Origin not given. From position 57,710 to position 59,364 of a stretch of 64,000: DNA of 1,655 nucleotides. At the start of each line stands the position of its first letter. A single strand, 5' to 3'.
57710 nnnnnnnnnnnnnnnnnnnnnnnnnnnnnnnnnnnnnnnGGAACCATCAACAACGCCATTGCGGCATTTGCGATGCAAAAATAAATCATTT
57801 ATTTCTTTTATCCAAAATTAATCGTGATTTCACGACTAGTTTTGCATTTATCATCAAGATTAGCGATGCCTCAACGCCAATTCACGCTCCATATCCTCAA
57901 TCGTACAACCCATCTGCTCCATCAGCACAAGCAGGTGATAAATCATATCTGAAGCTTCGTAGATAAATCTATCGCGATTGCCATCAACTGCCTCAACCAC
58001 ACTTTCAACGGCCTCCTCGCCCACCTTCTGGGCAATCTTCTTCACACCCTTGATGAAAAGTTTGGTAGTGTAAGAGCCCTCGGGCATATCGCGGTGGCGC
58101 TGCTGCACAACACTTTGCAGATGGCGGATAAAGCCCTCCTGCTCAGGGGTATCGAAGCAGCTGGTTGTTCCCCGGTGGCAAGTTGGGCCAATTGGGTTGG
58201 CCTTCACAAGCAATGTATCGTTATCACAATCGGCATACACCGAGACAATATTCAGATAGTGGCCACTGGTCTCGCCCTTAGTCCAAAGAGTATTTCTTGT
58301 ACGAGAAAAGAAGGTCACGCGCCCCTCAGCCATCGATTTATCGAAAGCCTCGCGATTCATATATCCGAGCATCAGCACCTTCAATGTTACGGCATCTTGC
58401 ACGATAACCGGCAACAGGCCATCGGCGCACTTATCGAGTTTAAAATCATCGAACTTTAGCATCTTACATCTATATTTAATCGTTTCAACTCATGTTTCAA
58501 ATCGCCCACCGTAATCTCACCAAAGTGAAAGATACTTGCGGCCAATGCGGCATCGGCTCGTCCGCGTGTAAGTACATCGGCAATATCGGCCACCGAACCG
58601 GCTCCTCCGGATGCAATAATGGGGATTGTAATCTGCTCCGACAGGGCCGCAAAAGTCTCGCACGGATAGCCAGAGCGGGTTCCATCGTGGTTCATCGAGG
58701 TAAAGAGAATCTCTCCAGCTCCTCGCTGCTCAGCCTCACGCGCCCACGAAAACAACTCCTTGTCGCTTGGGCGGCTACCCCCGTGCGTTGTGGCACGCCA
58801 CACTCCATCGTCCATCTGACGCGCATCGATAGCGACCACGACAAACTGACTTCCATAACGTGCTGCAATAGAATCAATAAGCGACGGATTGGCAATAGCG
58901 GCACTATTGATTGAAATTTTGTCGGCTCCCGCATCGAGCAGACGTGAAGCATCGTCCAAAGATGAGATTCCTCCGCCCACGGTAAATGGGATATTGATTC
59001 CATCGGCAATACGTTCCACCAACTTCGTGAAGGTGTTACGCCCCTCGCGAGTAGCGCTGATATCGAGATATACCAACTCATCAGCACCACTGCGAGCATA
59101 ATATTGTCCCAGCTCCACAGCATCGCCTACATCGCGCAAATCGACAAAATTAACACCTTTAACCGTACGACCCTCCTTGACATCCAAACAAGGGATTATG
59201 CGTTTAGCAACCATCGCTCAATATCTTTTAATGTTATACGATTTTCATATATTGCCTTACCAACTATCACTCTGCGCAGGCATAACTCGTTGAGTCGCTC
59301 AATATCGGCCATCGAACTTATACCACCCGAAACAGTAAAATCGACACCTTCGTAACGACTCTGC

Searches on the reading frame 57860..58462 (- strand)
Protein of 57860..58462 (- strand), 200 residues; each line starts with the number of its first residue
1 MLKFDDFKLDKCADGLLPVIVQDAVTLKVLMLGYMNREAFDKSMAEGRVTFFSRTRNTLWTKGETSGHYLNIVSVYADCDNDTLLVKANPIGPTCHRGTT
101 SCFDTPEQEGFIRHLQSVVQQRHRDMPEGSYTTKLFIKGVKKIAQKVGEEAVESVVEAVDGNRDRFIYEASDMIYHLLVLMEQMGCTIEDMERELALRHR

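Call 8: search_protein_families(library=pfam, proteins=[window:57860-58462:-], max_evalue=0.01)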
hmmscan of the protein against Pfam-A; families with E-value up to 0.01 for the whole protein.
window:57860-58462:- (200 aa): 2 families
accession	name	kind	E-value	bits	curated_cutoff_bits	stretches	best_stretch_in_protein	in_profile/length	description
PF01502.23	PRA-CH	-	1.7e-32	111.5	27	1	31-103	1-73/74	Phosphoribosyl-AMP cyclohydrolase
PF01503.22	PRA-PH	-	1.6e-19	70.6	21.3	1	113-199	2-86/86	Phosphoribosyl-ATP pyrophosphohydrolase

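Call 9: find_encoding_contigs(protein=window:57860-58462:-, flank=10000, max_places=10)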
Protein window:57860-58462:- (200 aa): 23 contigs read that carry it; 5 places shown.
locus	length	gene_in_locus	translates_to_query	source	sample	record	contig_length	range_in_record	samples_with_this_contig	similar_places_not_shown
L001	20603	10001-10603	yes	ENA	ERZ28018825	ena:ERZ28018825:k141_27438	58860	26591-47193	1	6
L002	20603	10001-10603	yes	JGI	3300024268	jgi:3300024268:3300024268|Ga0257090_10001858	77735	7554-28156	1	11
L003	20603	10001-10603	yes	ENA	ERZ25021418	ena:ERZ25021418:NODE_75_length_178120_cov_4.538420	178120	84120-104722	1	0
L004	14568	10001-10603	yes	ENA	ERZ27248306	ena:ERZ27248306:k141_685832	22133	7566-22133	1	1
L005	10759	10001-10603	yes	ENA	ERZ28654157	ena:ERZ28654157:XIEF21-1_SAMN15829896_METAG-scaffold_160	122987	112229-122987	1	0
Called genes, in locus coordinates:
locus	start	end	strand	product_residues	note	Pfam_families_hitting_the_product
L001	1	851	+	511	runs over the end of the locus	PF00749:tRNA-synt_1c, PF19269:Anticodon_2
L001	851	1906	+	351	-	PF01263:Aldose_epim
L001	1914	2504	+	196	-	-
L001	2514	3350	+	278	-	PF08874:DUF1835 (weak), PF12395:DUF3658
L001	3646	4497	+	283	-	PF01634:HisG, PF08029:HisG_C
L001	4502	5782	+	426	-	PF00815:Histidinol_dh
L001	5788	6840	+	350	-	PF00155:Aminotran_1_2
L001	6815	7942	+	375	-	PF13242:Hydrolase_like (weak), PF00475:IGPD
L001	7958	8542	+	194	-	PF00117:GATase, PF07685:GATase_3 (weak), PF01174:SNO (weak)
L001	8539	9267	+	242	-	PF00977:His_biosynth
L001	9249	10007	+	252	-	PF00977:His_biosynth, PF01207:Dus (faint), PF02581:TMP-TENI (faint), PF03060:NMO (faint), PF01180:DHO_dh (faint)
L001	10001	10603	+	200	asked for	PF01502:PRA-CH, PF01503:PRA-PH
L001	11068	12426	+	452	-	PF12708:Pect-lyase_RHGA_epim, PF00295:Glyco_hydro_28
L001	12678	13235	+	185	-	PF13858:DUF4199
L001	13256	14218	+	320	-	PF00535:Glycos_transf_2, PF10111:Glyco_tranf_2_2, PF13641:Glyco_tranf_2_3 (weak)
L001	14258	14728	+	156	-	PF14126:DUF4293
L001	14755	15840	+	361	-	PF25919:BSH_CusB (faint), PF25917:BSH_RND, PF25973:BSH_CzcB (weak), PF25876:HH_MFP_RND (weak), PF25967:RND-MFP_C (weak), PF25989:YknX_C (weak)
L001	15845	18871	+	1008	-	PF00873:ACR_tran, PF03176:MMPL (weak)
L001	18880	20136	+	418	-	PF02321:OEP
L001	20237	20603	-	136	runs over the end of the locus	PF02566:OsmC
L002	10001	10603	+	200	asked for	PF01502:PRA-CH, PF01503:PRA-PH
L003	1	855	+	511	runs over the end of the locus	PF00749:tRNA-synt_1c, PF19269:Anticodon_2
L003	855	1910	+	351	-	PF01263:Aldose_epim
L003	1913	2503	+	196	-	-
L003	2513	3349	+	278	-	PF08874:DUF1835 (weak), PF12395:DUF3658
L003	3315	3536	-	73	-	-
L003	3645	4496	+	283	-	PF01634:HisG, PF08029:HisG_C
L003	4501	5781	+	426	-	PF00815:Histidinol_dh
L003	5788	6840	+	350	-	PF00155:Aminotran_1_2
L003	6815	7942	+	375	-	PF13242:Hydrolase_like (weak), PF00475:IGPD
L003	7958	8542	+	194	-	PF00117:GATase, PF07685:GATase_3 (weak), PF01174:SNO (weak)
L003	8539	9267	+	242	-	PF00977:His_biosynth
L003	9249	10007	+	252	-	PF00977:His_biosynth, PF01207:Dus (faint), PF02581:TMP-TENI (faint), PF03060:NMO (faint), PF01180:DHO_dh (faint)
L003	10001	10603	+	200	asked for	PF01502:PRA-CH, PF01503:PRA-PH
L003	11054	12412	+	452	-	PF12708:Pect-lyase_RHGA_epim, PF00295:Glyco_hydro_28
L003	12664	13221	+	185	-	PF13858:DUF4199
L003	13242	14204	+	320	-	PF00535:Glycos_transf_2, PF10111:Glyco_tranf_2_2, PF13641:Glyco_tranf_2_3 (weak)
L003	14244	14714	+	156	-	PF14126:DUF4293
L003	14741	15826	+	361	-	PF25919:BSH_CusB (faint), PF25917:BSH_RND, PF25973:BSH_CzcB (weak), PF25876:HH_MFP_RND (weak), PF25967:RND-MFP_C (weak), PF25989:YknX_C (weak)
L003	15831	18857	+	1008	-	PF00873:ACR_tran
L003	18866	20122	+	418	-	PF02321:OEP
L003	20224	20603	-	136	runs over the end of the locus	PF02566:OsmC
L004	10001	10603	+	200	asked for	PF01502:PRA-CH, PF01503:PRA-PH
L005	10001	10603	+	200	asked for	PF01502:PRA-CH, PF01503:PRA-PH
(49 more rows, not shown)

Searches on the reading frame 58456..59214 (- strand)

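Call 8: search_protein_families(library=pfam, proteins=[window:58456-59214:-], max_evalue=0.01)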
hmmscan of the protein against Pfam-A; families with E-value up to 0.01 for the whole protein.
window:58456-59214:- (252 aa): 8 families
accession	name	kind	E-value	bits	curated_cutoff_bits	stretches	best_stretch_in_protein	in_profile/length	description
PF00977.27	His_biosynth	-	4.2e-76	255.8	23.6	1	5-235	1-228/228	Histidine biosynthesis protein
PF03060.21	NMO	-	1.7e-06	28.1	28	1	159-231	150-228/331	Nitronate monooxygenase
PF02581.23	TMP-TENI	-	3.1e-06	27.1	27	0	63-105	138-179/180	Thiamine monophosphate synthase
PF01207.24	Dus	-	4.4e-06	26.5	20.4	1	64-115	174-226/311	Dihydrouridine synthase (Dus)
PF01180.27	DHO_dh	-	1.2e-05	25.1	27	0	62-116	226-283/291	Dihydroorotate dehydrogenase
PF05690.20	ThiG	-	6.9e-05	22.7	23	0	64-108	165-208/247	Thiazole biosynthesis protein ThiG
PF04309.18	G3P_antiterm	-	0.0011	18.8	27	0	63-104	128-169/173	Glycerol-3-phosphate responsive antiterminator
PF01884.23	PcrB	-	0.0062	16.5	23.9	0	47-105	156-210/226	PcrB family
